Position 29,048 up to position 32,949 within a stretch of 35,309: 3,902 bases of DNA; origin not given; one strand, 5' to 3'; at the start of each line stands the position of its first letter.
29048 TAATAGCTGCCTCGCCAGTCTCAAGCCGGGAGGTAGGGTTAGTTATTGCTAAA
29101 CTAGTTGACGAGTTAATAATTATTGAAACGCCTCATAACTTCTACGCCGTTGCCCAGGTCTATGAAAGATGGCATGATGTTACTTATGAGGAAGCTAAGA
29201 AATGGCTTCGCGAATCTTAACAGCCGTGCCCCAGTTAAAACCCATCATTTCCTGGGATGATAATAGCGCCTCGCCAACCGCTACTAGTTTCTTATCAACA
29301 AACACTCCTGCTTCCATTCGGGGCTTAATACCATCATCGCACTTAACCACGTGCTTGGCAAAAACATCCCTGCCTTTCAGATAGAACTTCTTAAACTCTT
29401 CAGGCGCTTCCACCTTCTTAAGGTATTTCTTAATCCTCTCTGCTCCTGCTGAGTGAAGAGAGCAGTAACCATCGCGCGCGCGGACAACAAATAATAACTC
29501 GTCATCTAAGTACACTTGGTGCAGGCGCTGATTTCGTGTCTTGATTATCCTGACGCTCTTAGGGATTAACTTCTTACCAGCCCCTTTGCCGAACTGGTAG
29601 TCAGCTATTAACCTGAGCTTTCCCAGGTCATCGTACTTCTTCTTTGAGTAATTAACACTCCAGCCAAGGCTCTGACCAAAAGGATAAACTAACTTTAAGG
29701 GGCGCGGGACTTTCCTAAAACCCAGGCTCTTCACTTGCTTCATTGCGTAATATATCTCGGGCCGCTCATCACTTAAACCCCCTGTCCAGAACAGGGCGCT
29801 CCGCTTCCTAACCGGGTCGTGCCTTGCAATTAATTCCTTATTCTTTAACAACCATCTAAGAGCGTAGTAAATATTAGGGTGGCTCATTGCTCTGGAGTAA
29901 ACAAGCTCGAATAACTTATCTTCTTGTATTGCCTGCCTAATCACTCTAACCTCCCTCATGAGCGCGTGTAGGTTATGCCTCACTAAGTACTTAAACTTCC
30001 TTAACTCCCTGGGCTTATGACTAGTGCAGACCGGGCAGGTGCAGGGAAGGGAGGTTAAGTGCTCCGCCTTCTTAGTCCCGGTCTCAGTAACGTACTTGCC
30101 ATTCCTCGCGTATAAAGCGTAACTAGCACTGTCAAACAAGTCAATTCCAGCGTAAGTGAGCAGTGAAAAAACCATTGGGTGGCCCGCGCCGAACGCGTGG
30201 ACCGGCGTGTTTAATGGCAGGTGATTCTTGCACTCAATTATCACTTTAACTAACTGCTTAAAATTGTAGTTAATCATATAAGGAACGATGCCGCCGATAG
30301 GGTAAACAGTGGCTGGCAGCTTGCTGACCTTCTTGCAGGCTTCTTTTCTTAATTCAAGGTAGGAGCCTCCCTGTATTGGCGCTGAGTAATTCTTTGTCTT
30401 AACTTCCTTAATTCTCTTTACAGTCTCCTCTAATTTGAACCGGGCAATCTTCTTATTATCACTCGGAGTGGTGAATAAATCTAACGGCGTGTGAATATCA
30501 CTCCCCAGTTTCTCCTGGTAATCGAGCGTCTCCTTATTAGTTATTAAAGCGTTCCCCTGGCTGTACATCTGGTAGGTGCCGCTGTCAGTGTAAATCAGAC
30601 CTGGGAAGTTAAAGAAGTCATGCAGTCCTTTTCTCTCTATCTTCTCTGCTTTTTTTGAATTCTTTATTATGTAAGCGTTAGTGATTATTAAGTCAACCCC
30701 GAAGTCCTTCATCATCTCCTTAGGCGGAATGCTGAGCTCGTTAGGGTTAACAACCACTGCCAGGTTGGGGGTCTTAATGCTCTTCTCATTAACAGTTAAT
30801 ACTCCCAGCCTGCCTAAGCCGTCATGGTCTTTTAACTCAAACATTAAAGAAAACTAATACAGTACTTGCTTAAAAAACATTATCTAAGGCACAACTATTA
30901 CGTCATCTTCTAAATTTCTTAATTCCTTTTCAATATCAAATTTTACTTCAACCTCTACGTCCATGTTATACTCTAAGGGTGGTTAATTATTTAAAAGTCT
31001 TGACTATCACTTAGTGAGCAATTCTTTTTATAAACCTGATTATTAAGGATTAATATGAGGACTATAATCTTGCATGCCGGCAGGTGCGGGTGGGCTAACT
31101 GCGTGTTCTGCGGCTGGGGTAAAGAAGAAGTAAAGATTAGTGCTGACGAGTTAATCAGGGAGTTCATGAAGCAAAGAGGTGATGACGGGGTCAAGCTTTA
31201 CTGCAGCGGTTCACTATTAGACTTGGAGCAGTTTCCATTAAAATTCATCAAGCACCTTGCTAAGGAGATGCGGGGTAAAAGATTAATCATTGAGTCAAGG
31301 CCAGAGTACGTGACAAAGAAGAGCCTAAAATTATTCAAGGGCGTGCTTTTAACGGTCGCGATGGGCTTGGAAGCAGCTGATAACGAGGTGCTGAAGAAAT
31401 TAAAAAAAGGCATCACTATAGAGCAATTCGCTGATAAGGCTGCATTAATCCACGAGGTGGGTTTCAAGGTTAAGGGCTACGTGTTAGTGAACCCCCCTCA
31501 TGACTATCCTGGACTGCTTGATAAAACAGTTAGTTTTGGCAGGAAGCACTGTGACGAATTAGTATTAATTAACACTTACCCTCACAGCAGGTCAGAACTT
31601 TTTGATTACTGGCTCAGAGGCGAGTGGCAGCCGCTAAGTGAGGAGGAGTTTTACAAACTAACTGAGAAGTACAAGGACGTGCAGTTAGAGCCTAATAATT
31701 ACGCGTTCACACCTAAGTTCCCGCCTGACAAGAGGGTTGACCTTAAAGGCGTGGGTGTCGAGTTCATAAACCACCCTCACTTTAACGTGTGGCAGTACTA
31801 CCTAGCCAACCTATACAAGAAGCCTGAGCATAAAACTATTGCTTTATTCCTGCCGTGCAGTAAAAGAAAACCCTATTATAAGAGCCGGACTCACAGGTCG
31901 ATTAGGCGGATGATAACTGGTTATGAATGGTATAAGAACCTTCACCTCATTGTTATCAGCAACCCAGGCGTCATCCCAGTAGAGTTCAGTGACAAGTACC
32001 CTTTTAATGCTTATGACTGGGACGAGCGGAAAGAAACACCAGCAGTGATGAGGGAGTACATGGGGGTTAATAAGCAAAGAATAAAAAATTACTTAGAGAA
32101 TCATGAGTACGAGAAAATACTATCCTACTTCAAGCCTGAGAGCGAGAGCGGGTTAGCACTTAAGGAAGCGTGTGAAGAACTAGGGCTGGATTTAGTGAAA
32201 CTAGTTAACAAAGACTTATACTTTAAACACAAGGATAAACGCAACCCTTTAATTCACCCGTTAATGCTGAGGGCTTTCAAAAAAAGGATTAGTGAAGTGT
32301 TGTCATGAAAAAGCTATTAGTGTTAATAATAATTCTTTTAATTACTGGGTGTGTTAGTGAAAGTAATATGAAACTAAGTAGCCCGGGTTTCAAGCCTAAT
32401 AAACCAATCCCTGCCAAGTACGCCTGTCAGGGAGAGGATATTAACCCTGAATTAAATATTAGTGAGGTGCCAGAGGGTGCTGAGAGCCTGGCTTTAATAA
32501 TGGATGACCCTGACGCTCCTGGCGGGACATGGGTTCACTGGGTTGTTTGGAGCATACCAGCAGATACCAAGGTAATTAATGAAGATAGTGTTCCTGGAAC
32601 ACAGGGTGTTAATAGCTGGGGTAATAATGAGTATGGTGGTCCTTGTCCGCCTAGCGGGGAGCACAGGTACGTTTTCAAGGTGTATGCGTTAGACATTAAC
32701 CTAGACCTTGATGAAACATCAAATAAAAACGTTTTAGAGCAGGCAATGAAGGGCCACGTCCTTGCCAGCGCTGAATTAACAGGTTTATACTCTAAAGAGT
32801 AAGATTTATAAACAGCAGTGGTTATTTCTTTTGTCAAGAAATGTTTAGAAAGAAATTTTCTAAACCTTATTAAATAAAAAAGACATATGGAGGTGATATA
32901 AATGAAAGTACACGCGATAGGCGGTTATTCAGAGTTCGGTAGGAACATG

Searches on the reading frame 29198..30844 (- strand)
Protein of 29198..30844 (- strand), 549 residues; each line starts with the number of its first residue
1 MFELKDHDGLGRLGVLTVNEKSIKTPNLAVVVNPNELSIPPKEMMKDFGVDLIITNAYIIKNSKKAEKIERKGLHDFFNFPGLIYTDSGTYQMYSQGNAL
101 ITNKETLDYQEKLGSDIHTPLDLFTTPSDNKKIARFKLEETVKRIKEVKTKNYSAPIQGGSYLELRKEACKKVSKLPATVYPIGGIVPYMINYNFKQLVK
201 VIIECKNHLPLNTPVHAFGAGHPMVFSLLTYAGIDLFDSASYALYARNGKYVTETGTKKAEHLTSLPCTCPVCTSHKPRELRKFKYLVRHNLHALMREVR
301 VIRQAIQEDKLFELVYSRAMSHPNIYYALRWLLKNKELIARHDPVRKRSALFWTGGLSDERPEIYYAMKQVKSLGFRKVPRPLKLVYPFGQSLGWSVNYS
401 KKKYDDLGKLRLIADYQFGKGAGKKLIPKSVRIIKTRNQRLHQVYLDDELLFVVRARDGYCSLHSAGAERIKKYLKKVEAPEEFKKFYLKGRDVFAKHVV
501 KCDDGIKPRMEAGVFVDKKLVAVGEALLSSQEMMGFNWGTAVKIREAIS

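Call 14: search_protein_families(library=pfam, proteins=[window:29198-30844:-], max_evalue=0.001)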
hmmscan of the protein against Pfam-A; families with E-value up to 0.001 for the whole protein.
window:29198-30844:- (549 aa): 3 families
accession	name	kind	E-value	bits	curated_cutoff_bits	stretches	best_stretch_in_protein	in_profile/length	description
PF01702.25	TGT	-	6.3e-69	233.2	26.3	1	11-323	3-356/357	Queuine tRNA-ribosyltransferase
PF14810.12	TGT_C2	-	2.2e-20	73.1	25.3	1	409-476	2-70/72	Patch-forming domain C2 of tRNA-guanine transglycosylase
PF01472.26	PUA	-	1.2e-09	38.4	24.8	1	479-546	4-72/74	PUA domain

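Call 37: find_homologous_proteins(query=window:29198-30844:-, max_evalue=1e-40)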
Query window:29198-30844:- (549 aa): 1940 proteins with E <= 1e-40 among 8000 candidates; the best 120 are listed.
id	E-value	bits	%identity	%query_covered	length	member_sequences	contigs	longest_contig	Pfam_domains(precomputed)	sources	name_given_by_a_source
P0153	0.0e+0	1146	90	100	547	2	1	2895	PF14810.13,PF01472.27,PF01702.26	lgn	-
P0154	0.0e+0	1058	82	100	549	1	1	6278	PF14810.13,PF01472.27,PF01702.26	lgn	-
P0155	2.4e-265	899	70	100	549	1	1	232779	PF14810.13,PF01472.27,PF01702.26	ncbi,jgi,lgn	ncbi:MAG: tRNA guanosine(15) transglycosylase TgtA [Candidatus Nanoarchaeia archaeon]|jgi:7-cyano-7-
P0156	2.4e-264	896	71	100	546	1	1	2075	PF14810.13,PF01472.27,PF01702.26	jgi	jgi:7-cyano-7-deazaguanine tRNA-ribosyltransferase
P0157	1.1e-261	887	71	100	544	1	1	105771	PF14810.13,PF01472.27,PF01702.26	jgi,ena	-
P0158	6.0e-260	881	68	100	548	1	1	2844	PF14810.13,PF01472.27,PF01702.26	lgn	-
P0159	7.0e-254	861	68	100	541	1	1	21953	PF14810.13,PF01472.27,PF01702.26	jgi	-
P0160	4.7e-253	859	67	100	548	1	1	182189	PF14810.13,PF01472.27,PF01702.26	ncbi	-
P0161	5.8e-247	839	64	100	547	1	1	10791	PF14810.13,PF01472.27,PF01702.26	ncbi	-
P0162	1.0e-235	801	63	100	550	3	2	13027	PF14810.13,PF01472.27,PF01702.26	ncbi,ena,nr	ncbi:MAG TPA: tRNA guanosine(15) transglycosylase TgtA [Candidatus Nanoarchaeia archaeon]|nr:tRNA gu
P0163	9.6e-218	742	61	100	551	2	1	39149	PF14810.13,PF01472.27,PF01702.26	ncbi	-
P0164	1.5e-203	695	59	100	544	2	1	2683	PF14810.13,PF01472.27,PF01702.26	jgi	-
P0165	9.1e-200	683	56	100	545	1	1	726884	PF14810.13,PF01472.27,PF01702.26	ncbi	-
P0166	7.0e-197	673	55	100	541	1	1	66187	PF14810.13,PF01472.27,PF01702.26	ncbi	-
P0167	1.1e-195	669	56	100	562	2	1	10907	PF14810.13,PF01472.27,PF01702.26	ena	-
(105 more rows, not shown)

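Call 39: find_encoding_contigs(protein=P0155, flank=10000, max_places=3)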
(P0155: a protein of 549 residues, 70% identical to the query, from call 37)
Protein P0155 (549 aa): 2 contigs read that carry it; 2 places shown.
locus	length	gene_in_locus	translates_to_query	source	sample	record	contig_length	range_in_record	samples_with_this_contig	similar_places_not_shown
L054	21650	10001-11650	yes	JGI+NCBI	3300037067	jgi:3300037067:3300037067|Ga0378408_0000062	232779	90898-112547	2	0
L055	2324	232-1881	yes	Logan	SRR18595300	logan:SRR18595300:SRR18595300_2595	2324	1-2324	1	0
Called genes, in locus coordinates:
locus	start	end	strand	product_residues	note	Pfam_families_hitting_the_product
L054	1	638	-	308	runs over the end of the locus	PF11611:DUF4352 (weak)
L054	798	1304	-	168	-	-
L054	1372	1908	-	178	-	-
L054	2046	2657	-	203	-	-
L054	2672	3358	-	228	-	PF02683:DsbD_TM (weak), PF11139:SfLAP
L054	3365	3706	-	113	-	-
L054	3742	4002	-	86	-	-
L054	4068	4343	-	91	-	-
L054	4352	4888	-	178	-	PF02245:Pur_DNA_glyco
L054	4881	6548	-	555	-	PF00749:tRNA-synt_1c, PF03950:tRNA-synt_1c_C, PF20974:tRNA-synt_1c_C2 (weak)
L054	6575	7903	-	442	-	PF00753:Lactamase_B, PF12706:Lactamase_B_2, PF22505:RNase_J_b_CASP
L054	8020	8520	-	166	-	-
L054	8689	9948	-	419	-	PF04055:Radical_SAM, PF17884:DUF5591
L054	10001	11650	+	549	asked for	PF01702:TGT, PF14810:TGT_C2, PF01472:PUA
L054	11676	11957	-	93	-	-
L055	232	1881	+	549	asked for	PF01702:TGT, PF14810:TGT_C2, PF01472:PUA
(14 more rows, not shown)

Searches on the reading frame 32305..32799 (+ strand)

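Call 14: search_protein_families(library=pfam, proteins=[window:32305-32799:+], max_evalue=0.001)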
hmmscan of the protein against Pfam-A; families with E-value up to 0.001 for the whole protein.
window:32305-32799:+ (165 aa): 1 family
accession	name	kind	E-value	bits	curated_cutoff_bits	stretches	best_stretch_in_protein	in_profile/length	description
PF01161.25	PBP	-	7.2e-45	153.1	24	1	35-162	2-135/135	Phosphatidylethanolamine-binding protein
